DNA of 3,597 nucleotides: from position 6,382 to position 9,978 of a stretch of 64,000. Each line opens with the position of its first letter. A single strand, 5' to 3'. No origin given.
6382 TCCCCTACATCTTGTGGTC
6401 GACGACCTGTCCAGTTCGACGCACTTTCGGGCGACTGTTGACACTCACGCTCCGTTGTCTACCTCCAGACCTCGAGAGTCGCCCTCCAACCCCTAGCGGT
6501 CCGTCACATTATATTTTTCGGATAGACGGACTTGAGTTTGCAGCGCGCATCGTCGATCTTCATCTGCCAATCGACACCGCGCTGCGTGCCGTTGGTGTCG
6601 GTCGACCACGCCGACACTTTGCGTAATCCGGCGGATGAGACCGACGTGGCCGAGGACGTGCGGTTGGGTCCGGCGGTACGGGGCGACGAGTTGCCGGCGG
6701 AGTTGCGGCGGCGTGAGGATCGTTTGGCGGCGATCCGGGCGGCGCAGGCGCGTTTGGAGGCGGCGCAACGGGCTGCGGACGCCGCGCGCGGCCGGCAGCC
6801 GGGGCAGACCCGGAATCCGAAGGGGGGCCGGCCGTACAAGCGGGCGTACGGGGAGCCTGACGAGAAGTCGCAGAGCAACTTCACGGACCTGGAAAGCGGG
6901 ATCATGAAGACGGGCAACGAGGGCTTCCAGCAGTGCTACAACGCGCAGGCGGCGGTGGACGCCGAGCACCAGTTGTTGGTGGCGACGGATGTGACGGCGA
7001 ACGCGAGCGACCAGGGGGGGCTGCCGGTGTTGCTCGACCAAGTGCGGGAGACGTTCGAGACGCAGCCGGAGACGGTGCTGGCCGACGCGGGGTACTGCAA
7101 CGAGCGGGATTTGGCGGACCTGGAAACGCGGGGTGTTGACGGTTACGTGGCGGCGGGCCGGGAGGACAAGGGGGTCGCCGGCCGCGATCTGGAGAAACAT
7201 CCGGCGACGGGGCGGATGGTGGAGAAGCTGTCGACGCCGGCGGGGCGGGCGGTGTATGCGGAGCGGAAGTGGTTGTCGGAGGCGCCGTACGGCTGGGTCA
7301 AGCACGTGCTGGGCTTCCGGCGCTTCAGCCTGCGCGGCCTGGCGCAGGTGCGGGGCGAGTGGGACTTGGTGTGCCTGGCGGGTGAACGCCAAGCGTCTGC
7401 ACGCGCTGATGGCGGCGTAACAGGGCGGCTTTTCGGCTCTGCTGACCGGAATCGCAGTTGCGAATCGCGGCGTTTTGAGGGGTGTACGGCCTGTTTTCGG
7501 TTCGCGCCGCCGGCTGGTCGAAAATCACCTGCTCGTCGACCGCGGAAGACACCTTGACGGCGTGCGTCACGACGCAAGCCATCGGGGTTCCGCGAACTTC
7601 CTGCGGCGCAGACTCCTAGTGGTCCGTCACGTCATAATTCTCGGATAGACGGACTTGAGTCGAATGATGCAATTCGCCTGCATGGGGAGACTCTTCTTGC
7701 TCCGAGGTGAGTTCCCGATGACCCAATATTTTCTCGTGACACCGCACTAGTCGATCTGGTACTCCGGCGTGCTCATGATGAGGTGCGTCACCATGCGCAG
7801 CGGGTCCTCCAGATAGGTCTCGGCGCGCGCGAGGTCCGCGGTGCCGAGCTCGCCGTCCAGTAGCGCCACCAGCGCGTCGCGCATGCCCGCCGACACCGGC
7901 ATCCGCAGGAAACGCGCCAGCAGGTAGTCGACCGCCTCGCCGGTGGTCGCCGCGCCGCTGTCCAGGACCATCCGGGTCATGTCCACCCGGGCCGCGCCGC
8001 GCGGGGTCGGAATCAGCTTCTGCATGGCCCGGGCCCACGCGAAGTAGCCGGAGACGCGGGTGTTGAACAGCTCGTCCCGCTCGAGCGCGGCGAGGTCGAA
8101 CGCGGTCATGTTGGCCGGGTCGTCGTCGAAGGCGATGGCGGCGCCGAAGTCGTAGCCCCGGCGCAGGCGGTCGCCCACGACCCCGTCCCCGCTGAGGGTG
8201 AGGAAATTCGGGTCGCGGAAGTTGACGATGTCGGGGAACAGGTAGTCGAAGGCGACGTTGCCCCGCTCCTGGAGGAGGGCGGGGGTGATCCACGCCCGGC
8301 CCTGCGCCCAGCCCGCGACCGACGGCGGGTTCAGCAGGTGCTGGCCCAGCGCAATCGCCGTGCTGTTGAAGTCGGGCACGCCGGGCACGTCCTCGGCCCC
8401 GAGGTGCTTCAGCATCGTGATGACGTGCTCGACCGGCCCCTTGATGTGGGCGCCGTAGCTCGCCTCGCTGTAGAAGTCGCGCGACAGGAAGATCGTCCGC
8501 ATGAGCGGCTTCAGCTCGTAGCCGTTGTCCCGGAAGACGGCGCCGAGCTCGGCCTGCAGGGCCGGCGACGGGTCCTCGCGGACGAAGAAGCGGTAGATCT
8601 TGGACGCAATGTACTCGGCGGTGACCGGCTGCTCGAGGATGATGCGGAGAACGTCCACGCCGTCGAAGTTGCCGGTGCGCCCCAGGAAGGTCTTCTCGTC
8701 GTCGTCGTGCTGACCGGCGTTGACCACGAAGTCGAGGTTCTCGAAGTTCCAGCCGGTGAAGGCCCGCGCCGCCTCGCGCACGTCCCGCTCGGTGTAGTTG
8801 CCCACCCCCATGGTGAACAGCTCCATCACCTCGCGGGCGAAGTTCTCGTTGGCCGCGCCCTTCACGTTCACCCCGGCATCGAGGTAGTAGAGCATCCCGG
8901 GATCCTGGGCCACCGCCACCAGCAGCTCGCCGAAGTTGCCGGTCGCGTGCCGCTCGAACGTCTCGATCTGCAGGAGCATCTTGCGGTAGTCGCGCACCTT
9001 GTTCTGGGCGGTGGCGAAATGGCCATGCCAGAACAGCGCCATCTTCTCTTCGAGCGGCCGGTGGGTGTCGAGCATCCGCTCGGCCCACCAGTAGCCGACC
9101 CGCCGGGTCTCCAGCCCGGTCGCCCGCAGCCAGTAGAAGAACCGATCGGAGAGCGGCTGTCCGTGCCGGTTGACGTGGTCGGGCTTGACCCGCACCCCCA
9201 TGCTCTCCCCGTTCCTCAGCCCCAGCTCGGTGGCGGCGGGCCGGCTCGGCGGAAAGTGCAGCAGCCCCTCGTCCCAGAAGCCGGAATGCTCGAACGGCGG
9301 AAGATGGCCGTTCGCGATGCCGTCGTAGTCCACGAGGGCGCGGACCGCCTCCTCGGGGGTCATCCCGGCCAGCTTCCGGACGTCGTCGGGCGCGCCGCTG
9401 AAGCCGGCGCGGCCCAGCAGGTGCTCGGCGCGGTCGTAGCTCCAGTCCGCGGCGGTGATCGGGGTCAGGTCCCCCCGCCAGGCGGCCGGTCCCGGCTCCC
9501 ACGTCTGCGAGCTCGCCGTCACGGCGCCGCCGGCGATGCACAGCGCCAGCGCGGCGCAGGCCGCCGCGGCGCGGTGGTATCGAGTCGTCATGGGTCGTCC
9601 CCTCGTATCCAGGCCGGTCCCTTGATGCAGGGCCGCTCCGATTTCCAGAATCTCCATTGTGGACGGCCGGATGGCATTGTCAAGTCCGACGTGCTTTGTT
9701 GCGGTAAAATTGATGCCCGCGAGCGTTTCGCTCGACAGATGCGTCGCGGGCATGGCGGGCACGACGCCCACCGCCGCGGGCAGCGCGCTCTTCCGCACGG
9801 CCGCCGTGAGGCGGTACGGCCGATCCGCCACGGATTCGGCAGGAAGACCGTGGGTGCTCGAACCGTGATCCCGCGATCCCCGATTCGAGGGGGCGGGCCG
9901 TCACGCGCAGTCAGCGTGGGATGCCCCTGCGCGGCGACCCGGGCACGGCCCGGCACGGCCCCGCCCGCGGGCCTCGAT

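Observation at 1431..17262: AlbA_2/Schlafen-HATPase + ParA-like ATPase cassette present twice, each directly downstream of a different NTPase-nuclease module: candidate undescribed conflict/defence system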

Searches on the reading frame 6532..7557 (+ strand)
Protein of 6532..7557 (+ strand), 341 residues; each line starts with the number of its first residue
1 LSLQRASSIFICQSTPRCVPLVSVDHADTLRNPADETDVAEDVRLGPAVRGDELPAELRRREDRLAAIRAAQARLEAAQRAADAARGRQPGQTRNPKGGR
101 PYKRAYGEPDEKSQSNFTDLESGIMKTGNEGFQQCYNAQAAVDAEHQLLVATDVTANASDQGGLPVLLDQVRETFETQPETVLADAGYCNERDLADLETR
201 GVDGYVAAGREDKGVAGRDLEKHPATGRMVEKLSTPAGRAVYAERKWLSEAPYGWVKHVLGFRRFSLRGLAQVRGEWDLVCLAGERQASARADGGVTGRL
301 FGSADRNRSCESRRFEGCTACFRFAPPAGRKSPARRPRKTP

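Call 5: search_protein_families(library=pfam, proteins=[window:6532-7557:+], max_evalue=0.01)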
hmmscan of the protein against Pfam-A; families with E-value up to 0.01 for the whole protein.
window:6532-7557:+ (341 aa): 2 families
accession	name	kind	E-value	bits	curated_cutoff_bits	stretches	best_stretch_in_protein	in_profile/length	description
PF01609.27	DDE_Tnp_1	-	5.5e-19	69.1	23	1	127-283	27-197/200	Transposase DDE domain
PF13751.12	DDE_Tnp_1_6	-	2.1e-07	31.7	25.1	1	223-283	58-118/125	Transposase DDE domain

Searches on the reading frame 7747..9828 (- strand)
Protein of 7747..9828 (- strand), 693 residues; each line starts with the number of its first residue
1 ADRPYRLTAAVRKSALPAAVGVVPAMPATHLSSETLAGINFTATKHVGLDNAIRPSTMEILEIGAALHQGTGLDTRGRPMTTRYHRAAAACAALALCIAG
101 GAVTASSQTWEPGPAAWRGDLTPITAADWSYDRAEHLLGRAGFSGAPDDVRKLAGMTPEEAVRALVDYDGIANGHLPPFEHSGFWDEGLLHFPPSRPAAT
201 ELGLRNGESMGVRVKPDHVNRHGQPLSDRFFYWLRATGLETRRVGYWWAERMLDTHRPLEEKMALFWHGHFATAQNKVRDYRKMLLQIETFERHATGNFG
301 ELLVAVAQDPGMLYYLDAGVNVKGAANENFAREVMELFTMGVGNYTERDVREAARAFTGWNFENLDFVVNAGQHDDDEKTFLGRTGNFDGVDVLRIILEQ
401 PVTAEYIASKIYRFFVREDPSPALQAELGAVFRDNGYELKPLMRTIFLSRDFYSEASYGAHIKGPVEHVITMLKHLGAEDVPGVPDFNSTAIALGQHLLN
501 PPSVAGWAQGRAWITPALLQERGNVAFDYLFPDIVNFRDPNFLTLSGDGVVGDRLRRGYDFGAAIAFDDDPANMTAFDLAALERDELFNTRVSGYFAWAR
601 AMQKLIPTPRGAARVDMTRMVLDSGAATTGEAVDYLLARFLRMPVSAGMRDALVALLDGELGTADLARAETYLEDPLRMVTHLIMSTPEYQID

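Call 116: search_protein_families(library=pfam, proteins=[window:7747-9828:-], max_evalue=0.001)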
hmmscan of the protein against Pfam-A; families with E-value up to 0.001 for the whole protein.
window:7747-9828:- (693 aa): 1 family
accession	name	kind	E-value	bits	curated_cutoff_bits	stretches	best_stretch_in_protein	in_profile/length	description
PF08811.16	DUF1800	-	7.1e-110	368.5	26.1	1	136-692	1-419/419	Protein of unknown function (DUF1800)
